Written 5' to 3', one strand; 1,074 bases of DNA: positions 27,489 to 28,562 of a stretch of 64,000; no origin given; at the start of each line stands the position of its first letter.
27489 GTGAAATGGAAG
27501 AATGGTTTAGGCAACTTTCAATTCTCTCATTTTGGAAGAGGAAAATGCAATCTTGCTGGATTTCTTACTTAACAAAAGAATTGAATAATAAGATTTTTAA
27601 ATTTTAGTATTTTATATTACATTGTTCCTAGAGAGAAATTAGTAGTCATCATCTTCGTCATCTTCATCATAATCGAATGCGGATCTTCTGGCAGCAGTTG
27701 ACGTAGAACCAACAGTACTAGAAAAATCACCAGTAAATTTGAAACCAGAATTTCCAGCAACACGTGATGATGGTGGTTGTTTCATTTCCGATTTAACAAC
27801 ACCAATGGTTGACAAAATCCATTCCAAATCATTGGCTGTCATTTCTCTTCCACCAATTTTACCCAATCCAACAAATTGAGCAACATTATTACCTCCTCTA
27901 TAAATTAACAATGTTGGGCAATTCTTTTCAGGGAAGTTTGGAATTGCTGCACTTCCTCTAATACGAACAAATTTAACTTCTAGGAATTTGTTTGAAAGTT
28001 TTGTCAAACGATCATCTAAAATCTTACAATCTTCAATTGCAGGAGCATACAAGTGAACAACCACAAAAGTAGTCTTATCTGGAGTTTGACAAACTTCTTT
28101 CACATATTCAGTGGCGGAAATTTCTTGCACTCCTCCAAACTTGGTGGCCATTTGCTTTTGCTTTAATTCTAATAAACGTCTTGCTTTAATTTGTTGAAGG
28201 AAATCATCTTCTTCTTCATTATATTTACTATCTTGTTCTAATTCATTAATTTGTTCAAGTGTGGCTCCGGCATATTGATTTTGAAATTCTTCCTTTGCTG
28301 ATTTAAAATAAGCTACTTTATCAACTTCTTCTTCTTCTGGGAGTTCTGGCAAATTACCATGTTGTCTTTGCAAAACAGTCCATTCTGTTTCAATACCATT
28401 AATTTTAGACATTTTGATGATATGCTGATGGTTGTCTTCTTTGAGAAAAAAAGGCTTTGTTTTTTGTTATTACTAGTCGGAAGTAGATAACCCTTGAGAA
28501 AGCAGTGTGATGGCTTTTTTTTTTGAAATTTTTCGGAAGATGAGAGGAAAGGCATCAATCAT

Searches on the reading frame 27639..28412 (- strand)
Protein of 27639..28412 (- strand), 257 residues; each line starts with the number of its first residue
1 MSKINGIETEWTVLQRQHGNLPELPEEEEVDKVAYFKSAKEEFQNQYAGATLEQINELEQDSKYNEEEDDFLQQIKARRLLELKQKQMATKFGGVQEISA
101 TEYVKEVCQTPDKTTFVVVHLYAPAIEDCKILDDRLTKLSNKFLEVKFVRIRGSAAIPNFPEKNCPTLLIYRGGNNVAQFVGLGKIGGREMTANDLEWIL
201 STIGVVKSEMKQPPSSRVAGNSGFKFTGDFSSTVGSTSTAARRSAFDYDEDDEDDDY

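Call 14: find_encoding_contigs(protein=window:27639-28412:-, flank=2000, max_places=4)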
Protein window:27639-28412:- (257 aa): 2 contigs read that carry it; 2 places shown.
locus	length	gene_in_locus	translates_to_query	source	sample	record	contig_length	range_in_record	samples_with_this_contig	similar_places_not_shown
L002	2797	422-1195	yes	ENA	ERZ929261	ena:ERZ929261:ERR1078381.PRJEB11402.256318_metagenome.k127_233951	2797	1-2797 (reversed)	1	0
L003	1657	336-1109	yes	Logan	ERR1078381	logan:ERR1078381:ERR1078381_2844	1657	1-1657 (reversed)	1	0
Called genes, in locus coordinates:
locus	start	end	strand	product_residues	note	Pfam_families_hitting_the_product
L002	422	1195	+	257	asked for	PF02114:Phosducin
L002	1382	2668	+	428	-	-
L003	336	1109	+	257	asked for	PF02114:Phosducin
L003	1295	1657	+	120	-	?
